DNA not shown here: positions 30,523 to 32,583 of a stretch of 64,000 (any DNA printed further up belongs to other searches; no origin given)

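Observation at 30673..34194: Tandem B12-binding radical-SAM paralogues with non-canonical Cx4Cx2C motifs heading a glycan operon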

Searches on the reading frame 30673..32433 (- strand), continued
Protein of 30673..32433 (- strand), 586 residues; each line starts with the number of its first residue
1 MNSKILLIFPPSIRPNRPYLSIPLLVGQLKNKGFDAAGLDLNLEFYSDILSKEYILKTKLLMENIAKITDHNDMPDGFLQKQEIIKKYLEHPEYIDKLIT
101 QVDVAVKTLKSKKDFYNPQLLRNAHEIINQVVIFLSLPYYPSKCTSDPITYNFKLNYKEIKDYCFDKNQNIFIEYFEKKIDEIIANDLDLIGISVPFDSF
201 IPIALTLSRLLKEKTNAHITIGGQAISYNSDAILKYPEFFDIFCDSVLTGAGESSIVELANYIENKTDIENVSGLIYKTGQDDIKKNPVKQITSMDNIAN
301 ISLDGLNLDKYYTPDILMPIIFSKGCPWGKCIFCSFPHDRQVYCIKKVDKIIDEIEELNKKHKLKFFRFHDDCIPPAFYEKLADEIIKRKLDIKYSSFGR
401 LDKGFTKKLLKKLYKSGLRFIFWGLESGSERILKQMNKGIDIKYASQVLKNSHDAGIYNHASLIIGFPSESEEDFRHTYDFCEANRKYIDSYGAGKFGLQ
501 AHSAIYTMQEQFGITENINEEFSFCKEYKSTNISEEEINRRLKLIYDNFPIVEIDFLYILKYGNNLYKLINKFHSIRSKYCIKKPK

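Call 27: predict_structure(alignment_id=A1)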
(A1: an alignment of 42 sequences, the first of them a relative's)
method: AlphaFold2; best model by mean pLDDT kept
length: 586 residues; sequences in the alignment: 42
mean_pLDDT: 93.0   pTM: 0.92
mean pLDDT of the five models: 93.0, 92.2, 92.1, 91.3, 91.3
residues with pLDDT >= 90: 501; 70-90: 61; 50-70: 18; < 50: 6
segments of 3 or more residues with pLDDT < 50: 577-581
pLDDT, mean of each block of 10 residues (from residue 1): 93 90 97 98 96 97 95 88 96 96 97 93 93 94 80 92 95 96 95 95 98 98 94 96 97 95 98 97 94 93 97 96 92 76 91 97 97 95 98 97 97 98 97 95 96 97 96 98 96 94 92 86 92 96 93 83 83 56 51
secondary structure, 60 per line:
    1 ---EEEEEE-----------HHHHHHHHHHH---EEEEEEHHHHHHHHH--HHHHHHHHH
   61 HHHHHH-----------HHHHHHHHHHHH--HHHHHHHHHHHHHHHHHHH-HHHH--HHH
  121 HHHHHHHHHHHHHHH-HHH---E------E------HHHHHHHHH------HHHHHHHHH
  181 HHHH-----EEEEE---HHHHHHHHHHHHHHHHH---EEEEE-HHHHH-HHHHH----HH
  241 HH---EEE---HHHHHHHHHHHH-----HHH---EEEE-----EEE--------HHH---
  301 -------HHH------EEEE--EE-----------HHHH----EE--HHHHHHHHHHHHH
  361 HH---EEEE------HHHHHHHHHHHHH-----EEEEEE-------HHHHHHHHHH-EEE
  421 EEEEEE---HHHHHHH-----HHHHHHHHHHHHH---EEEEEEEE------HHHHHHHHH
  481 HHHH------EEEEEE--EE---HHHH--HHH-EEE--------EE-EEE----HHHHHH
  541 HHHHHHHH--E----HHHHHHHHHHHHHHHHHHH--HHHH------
elements in order: E4-9 H21-31 E35-40 H41-49 H52-66 H78-89 H92-110 H112-115 H118-135 H157-165 H172-184 E190-194 H198-214 E218-222 H224-228 H230-234 H239-242 E246-248 H252-263 E275-278 E284-286 E317-320 H336-339 H348-362 E366-369 H376-388 E394-399 H407-416 E418-426 H430-436 H442-454 E458-465 H472-484 E491-496 H504-507 E514-516 E528-530 H535-548 H556-574 H577-580

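Call 29: find_encoding_contigs(protein=P0001, flank=10000, max_places=3)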
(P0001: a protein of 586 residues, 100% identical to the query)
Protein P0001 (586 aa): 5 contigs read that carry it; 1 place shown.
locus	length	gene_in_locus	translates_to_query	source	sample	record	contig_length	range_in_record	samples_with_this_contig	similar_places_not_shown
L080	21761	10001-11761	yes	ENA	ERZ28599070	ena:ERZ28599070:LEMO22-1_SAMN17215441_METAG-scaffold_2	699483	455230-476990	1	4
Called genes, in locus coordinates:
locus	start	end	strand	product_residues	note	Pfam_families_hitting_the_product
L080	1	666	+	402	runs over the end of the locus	PF13237:Fer4_10 (faint), PF12838:Fer4_7, PF13183:Fer4_8, PF13484:Fer4_16 (weak), PF13534:Fer4_17, PF02754:CCG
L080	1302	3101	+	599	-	PF10592:AIPR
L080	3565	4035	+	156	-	PF03073:TspO_MBR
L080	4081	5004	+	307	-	PF03851:UvdE, PF01261:AP_endonuc_2 (weak)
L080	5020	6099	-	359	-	PF00413:Peptidase_M10, PF13414:TPR_11, PF13432:TPR_16, PF14559:TPR_19 (weak), PF21033:RMD1-3, PF13431:TPR_17 (weak), PF00515:TPR_1, PF07719:TPR_2 (weak), +7 more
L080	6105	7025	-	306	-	-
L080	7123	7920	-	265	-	PF00535:Glycos_transf_2, PF13641:Glyco_tranf_2_3, PF13632:Glyco_trans_2_3 (weak)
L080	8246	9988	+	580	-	PF04055:Radical_SAM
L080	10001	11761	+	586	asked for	PF04055:Radical_SAM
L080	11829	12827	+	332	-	PF01073:3Beta_HSD, PF01370:Epimerase, PF02719:Polysacc_synt_2, PF04321:RmlD_sub_bind, PF13460:NAD_binding_10, PF16363:GDP_Man_Dehyd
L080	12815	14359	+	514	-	PF05045:RgpF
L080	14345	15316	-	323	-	PF04055:Radical_SAM (weak)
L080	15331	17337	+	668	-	PF00535:Glycos_transf_2, PF10111:Glyco_tranf_2_2, PF13641:Glyco_tranf_2_3, PF04230:PS_pyruv_trans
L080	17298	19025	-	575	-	PF12481:DUF3700 (weak), PF13522:GATase_6, PF13537:GATase_7, PF00733:Asn_synthase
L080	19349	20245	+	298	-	PF14305:ATPgrasp_TupA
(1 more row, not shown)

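Call 32: fold_search(model_id=the predicted structure, library=pdb)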
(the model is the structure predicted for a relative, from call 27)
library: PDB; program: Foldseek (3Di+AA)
matches with E <= 10: 1447; with E <= 0.001: 72
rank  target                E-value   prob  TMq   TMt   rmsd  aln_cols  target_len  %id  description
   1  5ul2                  7.0e-18  1.00  0.53  0.43   6.0       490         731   18  Structure of Apo, SeMet-labeled Cobalamin-dependent S-adenosylmethionine radical enzyme OxsB (released 2017-04-19)
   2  5ul3                  9.7e-18  1.00  0.54  0.44   5.9       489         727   16  Structure of Cobalamin-dependent S-adenosylmethionine radical enzyme OxsB with aqua-cobalamin bound (released 2017-04-19)
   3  5ul4                  1.6e-17  1.00  0.54  0.44   5.9       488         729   16  Structure of Cobalamin-dependent S-adenosylmethionine radical enzyme OxsB with aqua-cobalamin and S-adenosylmethionine b (released 2017-04-19)
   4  6wte_A                1.1e-16  1.00  0.59  0.61   6.6       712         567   13  Structure of radical S-adenosylmethionine methyltransferase, TsrM, from Kitasatospora setae with cobalamin and [4Fe-4S (released 2020-12-23)
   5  6wte_B                1.9e-16  1.00  0.60  0.66   6.1       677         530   14  Structure of radical S-adenosylmethionine methyltransferase, TsrM, from Kitasatospora setae with cobalamin and [4Fe-4S (released 2020-12-23)
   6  6wtf_A                1.1e-15  1.00  0.59  0.64   6.9       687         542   15  Structure of radical S-adenosylmethionine methyltransferase, TsrM, from Kitasatospora setae with tryptophan substrate  (released 2020-12-23)
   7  6wtf_B                2.5e-15  1.00  0.57  0.61   6.4       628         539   15  Structure of radical S-adenosylmethionine methyltransferase, TsrM, from Kitasatospora setae with tryptophan substrate  (released 2020-12-23)
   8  9ccb                  9.5e-15  1.00  0.46  0.62   8.2       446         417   18  X-ray crystal structure of methyl-coenzyme M reductase glutamine methylase (MgmA) from Methanothermobacter marburgensis  (released 2025-01-01)
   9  6fd2_A                3.8e-13  1.00  0.49  0.62   7.0       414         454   15  Radical SAM 1,2-diol dehydratase AprD4 in complex with its substrate paromamine (released 2018-01-17)
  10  6fd2_B                5.8e-13  1.00  0.50  0.63   7.3       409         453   15  Radical SAM 1,2-diol dehydratase AprD4 in complex with its substrate paromamine (released 2018-01-17)
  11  9n1c                  1.2e-12  1.00  0.48  0.45   9.5       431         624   15  Crystal structure of CysS from Corallococcus sp. CA054B with 5'-deoxyadenosine, methionine, and pantetheinylated 3-ethox (released 2026-01-28)
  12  9n1d                  1.9e-12  1.00  0.48  0.45   6.3       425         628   16  Crystal structure of CysS from Corallococcus sp. CA054B with 5'-deoxyadenosine and methionine bound (released 2026-01-28)
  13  9a6d_A                2.7e-12  1.00  0.41  0.52   6.9       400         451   15  Integrative model of MTAB-YVFG by crosslinking MS and deep learning (released 2024-09-18)
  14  9n1b                  1.4e-11  1.00  0.48  0.45   6.3       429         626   15  Crystal structure of CysS from Corallococcus sp. CA054B with 5'-deoxyadenosine, methionine, and pantetheinylated 3-metho (released 2026-01-28)
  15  7kdy_A                3.2e-11  1.00  0.48  0.43   7.5       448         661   16  Crystal structure of Streptomyces tokunonesis TokK with hydroxycobalamin, 5'-deoxyadenosine, methionine, and (2R)-pant (released 2022-01-12)
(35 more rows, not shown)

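Call 37: search_protein_families(library=pfam, alignment_id=A2, max_evalue=0.0001)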
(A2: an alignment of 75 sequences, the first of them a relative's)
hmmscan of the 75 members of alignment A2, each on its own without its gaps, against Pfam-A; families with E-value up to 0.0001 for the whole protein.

A. member 1, L001:2664-3011:+ (115 aa): 0 families

B. families by the number of members that match (of 75 scanned): 100 families (the first 25 are shown)
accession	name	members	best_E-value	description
PF00535.33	Glycos_transf_2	6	1.3e-11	Glycosyl transferase family 2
PF14305.11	ATPgrasp_TupA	4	6.3e-39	TupA-like ATPgrasp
PF04055.27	Radical_SAM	3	5.2e-18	Radical SAM superfamily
PF25137.1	ADH_Fe_C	2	1.2e-53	Fe-containing alcohol dehydrogenase family, C-terminal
PF00465.25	Fe-ADH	2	1.1e-46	Iron-containing alcohol dehydrogenase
PF07195.17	FliD_C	2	6.5e-41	Flagellar hook-associated protein 2 C-terminus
PF13419.12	HAD_2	2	3.9e-40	Haloacid dehalogenase-like hydrolase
PF00702.32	Hydrolase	2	6.4e-27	haloacid dehalogenase-like hydrolase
PF01593.30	Amino_oxidase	2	2.1e-24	Flavin containing amine oxidoreductase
PF14358.11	DUF4405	2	5.1e-18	Domain of unknown function (DUF4405)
PF02465.23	FliD_N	2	7e-18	Flagellar hook-associated protein 2 N-terminus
PF12710.13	HAD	2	7.6e-16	haloacid dehalogenase-like hydrolase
PF00892.27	EamA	2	7.9e-15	EamA-like transporter family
PF13450.12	NAD_binding_8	2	2.2e-13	NAD(P)-binding Rossmann-like domain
PF13242.12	Hydrolase_like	2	6.5e-12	HAD-hyrolase-like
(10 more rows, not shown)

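Call 38: find_encoding_contigs(protein=P0003, flank=10000, max_places=1)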
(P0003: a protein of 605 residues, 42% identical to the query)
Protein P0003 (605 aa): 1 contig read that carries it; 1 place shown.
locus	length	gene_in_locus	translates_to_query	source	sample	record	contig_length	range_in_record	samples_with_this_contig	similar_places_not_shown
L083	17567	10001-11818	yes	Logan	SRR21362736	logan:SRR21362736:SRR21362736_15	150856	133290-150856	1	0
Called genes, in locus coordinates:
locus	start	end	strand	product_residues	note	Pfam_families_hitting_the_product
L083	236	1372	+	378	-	PF01501:Glyco_transf_8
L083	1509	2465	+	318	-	PF00535:Glycos_transf_2, PF10111:Glyco_tranf_2_2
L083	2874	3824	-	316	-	-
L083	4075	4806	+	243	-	PF00535:Glycos_transf_2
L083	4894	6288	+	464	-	PF02310:B12-binding, PF04055:Radical_SAM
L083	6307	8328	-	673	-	PF13231:PMT_2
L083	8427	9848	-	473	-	PF02310:B12-binding, PF04055:Radical_SAM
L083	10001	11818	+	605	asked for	PF04055:Radical_SAM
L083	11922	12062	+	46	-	-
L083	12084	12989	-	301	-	PF14305:ATPgrasp_TupA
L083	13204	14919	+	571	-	PF02624:YcaO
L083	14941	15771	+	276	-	PF04055:Radical_SAM (weak), PF13353:Fer4_12 (faint)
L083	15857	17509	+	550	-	-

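Call 39: find_encoding_contigs(protein=P0006, flank=10000, max_places=1)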
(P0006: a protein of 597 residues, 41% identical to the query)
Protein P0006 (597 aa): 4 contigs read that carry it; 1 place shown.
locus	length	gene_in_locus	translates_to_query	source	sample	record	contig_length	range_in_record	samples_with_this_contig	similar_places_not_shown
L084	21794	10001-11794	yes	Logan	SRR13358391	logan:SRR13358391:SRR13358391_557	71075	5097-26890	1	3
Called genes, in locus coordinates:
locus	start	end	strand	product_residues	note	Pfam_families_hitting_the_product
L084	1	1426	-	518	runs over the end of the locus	PF01593:Amino_oxidase, PF03486:HI0933_like (faint), PF13450:NAD_binding_8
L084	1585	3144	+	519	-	-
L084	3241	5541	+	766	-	PF13539:Peptidase_M15_4 (weak)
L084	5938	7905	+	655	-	PF13202:EF-hand_5 (faint)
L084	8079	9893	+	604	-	PF04055:Radical_SAM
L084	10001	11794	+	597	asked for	PF04055:Radical_SAM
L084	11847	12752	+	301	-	PF14305:ATPgrasp_TupA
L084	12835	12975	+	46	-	-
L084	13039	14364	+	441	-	PF02844:GARS_N (weak), PF01071:GARS_A, PF02222:ATP-grasp, PF02786:CPSase_L_D2 (weak), PF07478:Dala_Dala_lig_C (weak), PF13535:ATP-grasp_4 (weak), PF02843:GARS_C (weak)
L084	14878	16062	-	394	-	PF00037:Fer4 (faint), PF12838:Fer4_7 (weak), PF13183:Fer4_8, PF13237:Fer4_10 (faint), PF13534:Fer4_17, PF02754:CCG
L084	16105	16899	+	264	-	-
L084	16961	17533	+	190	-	PF06835:LptC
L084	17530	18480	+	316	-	PF03968:LptD_N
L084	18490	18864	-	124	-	PF00903:Glyoxalase, PF12681:Glyoxalase_2, PF13669:Glyoxalase_4, PF22677:Ble-like_N (faint), PF21701:GLOD4_C (weak)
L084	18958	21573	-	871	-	PF00521:DNA_topoisoIV, PF03989:DNA_gyraseA_C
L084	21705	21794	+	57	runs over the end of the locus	-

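Call 40: find_encoding_contigs(protein=P0048, flank=10000, max_places=1)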
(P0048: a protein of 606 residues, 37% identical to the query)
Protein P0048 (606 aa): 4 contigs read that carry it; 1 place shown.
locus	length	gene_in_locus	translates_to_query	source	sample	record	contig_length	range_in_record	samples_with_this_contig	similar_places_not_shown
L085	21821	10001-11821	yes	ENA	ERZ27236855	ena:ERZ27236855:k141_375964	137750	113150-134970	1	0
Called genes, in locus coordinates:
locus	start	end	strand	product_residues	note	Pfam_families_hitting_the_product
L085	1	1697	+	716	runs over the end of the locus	PF00664:ABC_membrane, PF00005:ABC_tran, PF02463:SMC_N (faint)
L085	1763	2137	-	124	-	-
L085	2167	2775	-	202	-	-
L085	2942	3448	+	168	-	PF04525:LOR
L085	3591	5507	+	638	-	PF02310:B12-binding (faint), PF04055:Radical_SAM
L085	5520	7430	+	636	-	PF02310:B12-binding, PF04055:Radical_SAM (weak)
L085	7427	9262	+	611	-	PF02310:B12-binding (weak), PF04055:Radical_SAM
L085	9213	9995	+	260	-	-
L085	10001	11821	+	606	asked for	PF04055:Radical_SAM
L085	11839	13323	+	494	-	PF02310:B12-binding, PF04055:Radical_SAM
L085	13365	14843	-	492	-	PF02310:B12-binding, PF04055:Radical_SAM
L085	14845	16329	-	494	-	PF02310:B12-binding, PF04055:Radical_SAM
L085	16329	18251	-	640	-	PF02310:B12-binding, PF04055:Radical_SAM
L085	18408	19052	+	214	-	PF13306:LRR_5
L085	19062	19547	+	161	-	-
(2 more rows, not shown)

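Call 66: search_solved_structures(query=A1, max_evalue=1e-15, show_alignments=1)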
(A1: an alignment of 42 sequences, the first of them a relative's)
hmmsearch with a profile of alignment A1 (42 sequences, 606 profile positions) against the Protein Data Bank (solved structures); distinct sequences matched with E-value up to 1e-15: 2.
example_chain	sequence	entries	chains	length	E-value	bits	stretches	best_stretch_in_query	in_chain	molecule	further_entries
5ul2_A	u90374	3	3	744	4.5e-26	94.7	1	191-516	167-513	OxsB protein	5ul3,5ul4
9ccb_A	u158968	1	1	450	3e-19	72.2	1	258-496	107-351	Radical SAM core domain-containing protein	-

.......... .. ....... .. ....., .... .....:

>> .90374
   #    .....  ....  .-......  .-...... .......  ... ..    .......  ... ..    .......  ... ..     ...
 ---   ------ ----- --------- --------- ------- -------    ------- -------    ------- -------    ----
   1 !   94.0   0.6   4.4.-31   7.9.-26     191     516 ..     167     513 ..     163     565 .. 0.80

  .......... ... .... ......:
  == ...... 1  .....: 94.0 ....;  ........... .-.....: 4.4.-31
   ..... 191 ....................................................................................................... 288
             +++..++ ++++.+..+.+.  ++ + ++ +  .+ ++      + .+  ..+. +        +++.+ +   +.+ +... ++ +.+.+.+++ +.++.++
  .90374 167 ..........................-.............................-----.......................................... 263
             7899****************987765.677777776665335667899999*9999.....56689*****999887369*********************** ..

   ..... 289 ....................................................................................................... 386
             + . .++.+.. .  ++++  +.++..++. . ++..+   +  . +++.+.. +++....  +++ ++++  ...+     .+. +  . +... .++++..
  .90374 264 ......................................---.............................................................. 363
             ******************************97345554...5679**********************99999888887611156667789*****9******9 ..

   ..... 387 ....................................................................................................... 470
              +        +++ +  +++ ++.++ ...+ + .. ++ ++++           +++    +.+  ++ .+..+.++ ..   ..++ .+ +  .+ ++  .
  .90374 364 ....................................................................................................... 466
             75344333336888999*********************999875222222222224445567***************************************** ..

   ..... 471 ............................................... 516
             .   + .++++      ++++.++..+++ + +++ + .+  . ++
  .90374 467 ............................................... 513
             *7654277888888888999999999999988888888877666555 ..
